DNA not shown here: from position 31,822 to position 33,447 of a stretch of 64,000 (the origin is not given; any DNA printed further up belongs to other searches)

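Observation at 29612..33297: Slam/DUF560-like outer-membrane barrel in an operon with two FecR-domain, Thr-rich secreted paralogues: candidate type 11 secretion locus with non-canonical cargo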

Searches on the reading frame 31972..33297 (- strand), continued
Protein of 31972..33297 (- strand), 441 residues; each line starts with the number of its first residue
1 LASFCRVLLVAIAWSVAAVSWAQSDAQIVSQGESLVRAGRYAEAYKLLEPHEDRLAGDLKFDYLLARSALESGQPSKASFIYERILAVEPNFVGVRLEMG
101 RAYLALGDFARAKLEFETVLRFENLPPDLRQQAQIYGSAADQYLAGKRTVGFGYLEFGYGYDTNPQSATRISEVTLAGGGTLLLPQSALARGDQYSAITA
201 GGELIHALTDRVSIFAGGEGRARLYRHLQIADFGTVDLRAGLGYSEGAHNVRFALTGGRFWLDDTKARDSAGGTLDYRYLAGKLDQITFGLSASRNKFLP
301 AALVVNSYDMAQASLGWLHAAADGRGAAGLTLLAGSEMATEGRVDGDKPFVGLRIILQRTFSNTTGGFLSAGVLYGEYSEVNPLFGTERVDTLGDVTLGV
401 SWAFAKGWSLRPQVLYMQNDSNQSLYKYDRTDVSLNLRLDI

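Call 59: search_protein_families(library=pfam, proteins=[L143:7337-8998:+, L120:7318-11199:+, L138:7107-12176:+, L139:2038-3822:+, L149:5794-7671:+, L155:7247-8905:+, L174:7292-8950:+, L178:7310-10108:+, L161:7271-10861:+, L173:7233-8822:+], max_evalue=0.01)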
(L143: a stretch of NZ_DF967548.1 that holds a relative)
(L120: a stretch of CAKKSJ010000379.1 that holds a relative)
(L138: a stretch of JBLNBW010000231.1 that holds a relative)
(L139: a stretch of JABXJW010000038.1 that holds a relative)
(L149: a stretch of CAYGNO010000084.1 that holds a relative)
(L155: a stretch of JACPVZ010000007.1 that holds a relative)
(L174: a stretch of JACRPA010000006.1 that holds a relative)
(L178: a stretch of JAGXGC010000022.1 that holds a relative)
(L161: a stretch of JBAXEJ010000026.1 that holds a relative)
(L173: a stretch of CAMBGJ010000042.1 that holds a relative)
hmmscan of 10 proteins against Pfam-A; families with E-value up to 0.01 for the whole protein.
L143:7337-8998:+ (554 aa): 1 family
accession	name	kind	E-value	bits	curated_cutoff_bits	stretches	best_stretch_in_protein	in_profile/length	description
PF04773.18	FecR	-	4.9e-07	30.5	24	1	76-158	4-78/97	FecR protein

L120:7318-11199:+ (1294 aa): 1 family
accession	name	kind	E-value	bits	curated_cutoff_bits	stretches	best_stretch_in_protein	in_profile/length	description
PF04773.18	FecR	-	1.6e-08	35.3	24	1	68-153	1-78/97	FecR protein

L138:7107-12176:+ (1690 aa): 1 family
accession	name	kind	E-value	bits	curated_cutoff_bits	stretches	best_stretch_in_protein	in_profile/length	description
PF04773.18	FecR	-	1.3e-08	35.6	24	1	117-201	1-77/97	FecR protein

L139:2038-3822:+ (595 aa): 1 family
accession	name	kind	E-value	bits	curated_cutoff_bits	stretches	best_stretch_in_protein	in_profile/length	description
PF04773.18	FecR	-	3.1e-07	31.2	24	1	98-182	1-77/97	FecR protein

L149:5794-7671:+ (626 aa): 1 family
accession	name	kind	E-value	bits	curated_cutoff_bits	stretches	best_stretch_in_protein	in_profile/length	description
PF04773.18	FecR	-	7.1e-06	26.8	24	1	147-230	3-78/97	FecR protein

L155:7247-8905:+ (553 aa): 1 family
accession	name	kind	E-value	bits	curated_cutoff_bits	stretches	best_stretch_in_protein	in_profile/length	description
PF04773.18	FecR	-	7.2e-07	30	24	1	78-162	2-78/97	FecR protein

L174:7292-8950:+ (553 aa): 1 family
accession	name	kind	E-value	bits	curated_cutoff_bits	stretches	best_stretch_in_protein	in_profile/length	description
PF04773.18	FecR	-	1.1e-08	35.8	24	1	89-173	1-77/97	FecR protein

L178:7310-10108:+ (933 aa): 1 family
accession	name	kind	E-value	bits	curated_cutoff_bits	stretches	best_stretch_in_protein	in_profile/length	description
PF04773.18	FecR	-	8e-10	39.5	24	1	65-149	1-77/97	FecR protein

L161:7271-10861:+ (1197 aa): 1 family
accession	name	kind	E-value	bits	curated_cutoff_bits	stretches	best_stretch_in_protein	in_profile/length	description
PF04773.18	FecR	-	1.8e-07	31.9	24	1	66-151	1-78/97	FecR protein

L173:7233-8822:+ (530 aa): 1 family
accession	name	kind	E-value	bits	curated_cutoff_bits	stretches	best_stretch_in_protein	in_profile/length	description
PF04773.18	FecR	-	1e-07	32.7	24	1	71-156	1-78/97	FecR protein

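Call 69: search_protein_families(library=pfam, proteins=[L145:2916-5159:+, L143:5986-7356:+, L101:7169-8398:+, L101:8209-9387:+, L159:7270-8115:+], max_evalue=0.001)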
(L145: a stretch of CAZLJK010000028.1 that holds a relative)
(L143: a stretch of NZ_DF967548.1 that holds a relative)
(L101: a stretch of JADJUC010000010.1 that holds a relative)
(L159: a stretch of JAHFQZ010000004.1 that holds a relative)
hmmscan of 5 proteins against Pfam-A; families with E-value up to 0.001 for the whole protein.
L145:2916-5159:+ (748 aa): 2 families
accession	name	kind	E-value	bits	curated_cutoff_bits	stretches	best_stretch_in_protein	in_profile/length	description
PF05226.16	CHASE2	-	3.5e-58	197.6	26.3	1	26-392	3-253/257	CHASE2 domain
PF00211.25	Guanylate_cyc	-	2.2e-22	80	21.9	1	489-663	6-175/183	Adenylate and Guanylate cyclase catalytic domain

L143:5986-7356:+ (457 aa): 9 families
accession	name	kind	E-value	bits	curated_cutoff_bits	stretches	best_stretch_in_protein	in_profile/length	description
PF14559.12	TPR_19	-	7.5e-11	42.6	25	1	78-139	1-63/68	Tetratricopeptide repeat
PF13432.12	TPR_16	-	4.4e-09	37.1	32.7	1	72-129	1-58/65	Tetratricopeptide repeat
PF07719.23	TPR_2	-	1e-07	32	27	0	72-101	5-34/34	Tetratricopeptide repeat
PF04575.19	SlipAM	-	1.6e-07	31.6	22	1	164-456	7-288/288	Surface lipoprotein assembly modifier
PF13371.12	TPR_9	-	4.7e-07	30.2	35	1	76-141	3-68/73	Tetratricopeptide repeat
PF13428.12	TPR_14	-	1.2e-05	25.9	23.5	0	72-110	5-43/44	Tetratricopeptide repeat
PF13505.12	OMP_b-brl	-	7.5e-05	23.4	28.7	1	296-453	18-172/175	Outer membrane protein beta-barrel domain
PF13174.12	TPR_6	-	0.00048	21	26.3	0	104-133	2-31/33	Tetratricopeptide repeat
PF00515.34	TPR_1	-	0.0008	19.6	27.8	0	72-101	5-34/34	Tetratricopeptide repeat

L101:7169-8398:+ (410 aa): 1 family
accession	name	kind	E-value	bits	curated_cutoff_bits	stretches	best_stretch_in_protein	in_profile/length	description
PF04773.18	FecR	-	2.9e-09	37.7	24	1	119-203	1-77/97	FecR protein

L101:8209-9387:+ (393 aa): 0 families

L159:7270-8115:+ (282 aa): 1 family
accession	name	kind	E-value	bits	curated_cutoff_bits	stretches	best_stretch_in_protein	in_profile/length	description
PF04773.18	FecR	-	1.1e-09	39.1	24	1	71-156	1-78/97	FecR protein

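Call 73: find_encoding_contigs(protein=window:31972-33297:-, flank=6000, max_places=3)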
Protein window:31972-33297:- (441 aa): no gene with exactly this product is on record in the collection.
